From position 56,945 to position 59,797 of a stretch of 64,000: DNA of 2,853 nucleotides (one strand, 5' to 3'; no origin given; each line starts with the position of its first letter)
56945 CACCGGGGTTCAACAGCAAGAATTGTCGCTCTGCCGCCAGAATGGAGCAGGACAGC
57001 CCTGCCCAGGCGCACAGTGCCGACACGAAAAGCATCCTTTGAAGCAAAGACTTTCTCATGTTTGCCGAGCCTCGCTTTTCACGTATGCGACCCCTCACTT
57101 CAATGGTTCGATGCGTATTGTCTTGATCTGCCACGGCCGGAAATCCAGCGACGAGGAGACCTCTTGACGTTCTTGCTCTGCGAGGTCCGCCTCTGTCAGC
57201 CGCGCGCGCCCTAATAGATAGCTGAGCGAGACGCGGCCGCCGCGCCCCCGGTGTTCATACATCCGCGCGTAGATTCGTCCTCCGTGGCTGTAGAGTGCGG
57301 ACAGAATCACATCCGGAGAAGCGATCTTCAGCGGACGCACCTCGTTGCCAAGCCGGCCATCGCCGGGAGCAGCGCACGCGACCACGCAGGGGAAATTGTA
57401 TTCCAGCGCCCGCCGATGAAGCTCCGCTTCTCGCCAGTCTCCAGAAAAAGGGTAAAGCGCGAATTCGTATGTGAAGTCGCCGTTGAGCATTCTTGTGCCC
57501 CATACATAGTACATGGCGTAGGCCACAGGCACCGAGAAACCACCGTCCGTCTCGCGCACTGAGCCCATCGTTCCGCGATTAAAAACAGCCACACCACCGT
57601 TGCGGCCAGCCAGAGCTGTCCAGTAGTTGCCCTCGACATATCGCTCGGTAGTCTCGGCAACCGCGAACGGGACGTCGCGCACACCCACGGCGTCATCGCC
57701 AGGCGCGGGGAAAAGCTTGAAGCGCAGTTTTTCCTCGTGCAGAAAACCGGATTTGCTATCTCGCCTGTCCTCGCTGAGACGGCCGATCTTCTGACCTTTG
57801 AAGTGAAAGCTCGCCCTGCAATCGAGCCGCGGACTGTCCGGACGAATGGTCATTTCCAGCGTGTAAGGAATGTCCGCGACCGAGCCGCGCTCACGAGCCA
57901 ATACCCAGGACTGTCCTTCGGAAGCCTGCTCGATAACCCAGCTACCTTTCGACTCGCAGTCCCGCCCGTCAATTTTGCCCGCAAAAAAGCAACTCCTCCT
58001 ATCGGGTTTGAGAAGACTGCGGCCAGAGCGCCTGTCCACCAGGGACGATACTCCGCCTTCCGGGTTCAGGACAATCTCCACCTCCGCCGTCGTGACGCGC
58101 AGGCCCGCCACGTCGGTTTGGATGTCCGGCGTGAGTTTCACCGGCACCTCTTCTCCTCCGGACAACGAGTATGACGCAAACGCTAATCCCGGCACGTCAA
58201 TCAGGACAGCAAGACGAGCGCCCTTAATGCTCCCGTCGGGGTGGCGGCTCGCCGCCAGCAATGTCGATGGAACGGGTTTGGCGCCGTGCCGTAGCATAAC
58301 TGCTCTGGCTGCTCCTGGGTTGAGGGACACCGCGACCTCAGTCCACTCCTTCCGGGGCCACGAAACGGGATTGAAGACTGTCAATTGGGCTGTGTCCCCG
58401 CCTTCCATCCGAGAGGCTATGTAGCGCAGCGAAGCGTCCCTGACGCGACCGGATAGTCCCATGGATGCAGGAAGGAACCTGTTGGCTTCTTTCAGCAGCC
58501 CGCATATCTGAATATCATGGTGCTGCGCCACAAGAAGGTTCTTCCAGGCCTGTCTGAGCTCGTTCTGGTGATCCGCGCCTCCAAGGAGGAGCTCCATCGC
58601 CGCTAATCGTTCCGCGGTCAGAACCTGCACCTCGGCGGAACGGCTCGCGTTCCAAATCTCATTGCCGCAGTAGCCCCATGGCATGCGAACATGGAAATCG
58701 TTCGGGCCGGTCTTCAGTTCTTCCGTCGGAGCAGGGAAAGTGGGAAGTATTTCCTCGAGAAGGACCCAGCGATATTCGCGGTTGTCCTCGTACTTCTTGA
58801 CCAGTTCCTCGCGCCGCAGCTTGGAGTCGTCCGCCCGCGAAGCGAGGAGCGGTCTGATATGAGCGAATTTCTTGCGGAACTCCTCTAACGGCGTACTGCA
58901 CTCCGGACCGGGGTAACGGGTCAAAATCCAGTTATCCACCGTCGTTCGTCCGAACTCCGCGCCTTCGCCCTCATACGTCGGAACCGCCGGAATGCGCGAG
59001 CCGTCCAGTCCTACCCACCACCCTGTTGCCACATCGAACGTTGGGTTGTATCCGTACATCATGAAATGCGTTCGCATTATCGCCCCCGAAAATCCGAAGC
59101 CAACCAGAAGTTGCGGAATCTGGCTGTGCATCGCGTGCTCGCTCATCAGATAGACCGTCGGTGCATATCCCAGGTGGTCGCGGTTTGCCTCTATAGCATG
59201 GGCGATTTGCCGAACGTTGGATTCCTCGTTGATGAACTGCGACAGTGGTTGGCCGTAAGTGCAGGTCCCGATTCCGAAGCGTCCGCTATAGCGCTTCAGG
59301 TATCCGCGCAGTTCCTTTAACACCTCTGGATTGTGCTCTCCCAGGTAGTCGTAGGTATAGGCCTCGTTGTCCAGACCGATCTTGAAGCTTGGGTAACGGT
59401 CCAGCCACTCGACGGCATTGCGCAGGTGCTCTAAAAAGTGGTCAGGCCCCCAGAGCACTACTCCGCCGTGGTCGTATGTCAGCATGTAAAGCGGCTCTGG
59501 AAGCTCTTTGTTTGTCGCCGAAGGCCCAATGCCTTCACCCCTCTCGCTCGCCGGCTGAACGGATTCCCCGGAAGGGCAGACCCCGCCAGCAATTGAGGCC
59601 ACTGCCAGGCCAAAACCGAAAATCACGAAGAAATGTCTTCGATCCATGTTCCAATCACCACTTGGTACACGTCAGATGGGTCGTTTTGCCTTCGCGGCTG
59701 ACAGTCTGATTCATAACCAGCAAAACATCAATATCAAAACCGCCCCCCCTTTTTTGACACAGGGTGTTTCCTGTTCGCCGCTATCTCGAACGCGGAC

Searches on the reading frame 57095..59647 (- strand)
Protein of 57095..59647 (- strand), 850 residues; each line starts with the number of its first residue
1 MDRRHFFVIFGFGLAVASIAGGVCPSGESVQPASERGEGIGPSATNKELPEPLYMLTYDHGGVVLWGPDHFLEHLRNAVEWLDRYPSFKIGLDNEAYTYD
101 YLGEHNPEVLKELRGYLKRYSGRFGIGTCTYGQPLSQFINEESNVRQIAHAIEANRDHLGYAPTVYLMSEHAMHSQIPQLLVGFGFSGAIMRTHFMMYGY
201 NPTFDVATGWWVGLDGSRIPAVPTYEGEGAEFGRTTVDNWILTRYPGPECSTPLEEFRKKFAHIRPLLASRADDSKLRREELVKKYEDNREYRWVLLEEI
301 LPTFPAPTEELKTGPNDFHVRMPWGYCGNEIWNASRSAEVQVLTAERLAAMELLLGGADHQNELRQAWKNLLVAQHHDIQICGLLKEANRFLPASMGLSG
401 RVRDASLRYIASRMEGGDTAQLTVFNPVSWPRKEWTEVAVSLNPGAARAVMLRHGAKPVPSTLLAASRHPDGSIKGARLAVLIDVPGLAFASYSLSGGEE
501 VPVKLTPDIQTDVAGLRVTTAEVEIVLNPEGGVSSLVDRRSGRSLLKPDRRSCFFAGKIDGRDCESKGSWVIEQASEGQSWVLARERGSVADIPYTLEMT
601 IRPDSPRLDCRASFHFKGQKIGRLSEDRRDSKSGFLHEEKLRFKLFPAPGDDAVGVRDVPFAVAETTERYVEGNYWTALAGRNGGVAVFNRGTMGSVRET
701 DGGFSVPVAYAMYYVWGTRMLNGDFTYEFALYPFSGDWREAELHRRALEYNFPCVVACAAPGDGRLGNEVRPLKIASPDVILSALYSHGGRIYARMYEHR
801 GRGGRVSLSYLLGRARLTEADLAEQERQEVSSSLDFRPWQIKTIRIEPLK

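Call 27: find_encoding_contigs(protein=window:57095-59647:-, flank=500, max_places=5)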
Protein window:57095-59647:- (850 aa): 1 contig read that carries it; 1 place shown.
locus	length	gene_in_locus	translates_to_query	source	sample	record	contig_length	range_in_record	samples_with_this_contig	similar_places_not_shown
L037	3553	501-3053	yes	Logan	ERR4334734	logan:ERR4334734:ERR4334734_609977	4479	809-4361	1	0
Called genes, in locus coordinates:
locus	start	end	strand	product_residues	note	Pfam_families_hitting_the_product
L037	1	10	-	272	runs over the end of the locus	?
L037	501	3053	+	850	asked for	PF03065:Glyco_hydro_57, PF01074:Glyco_hydro_38N (weak), PF09261:Alpha-mann_mid (weak), PF17677:Glyco_hydro38C2 (faint)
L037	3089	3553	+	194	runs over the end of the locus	?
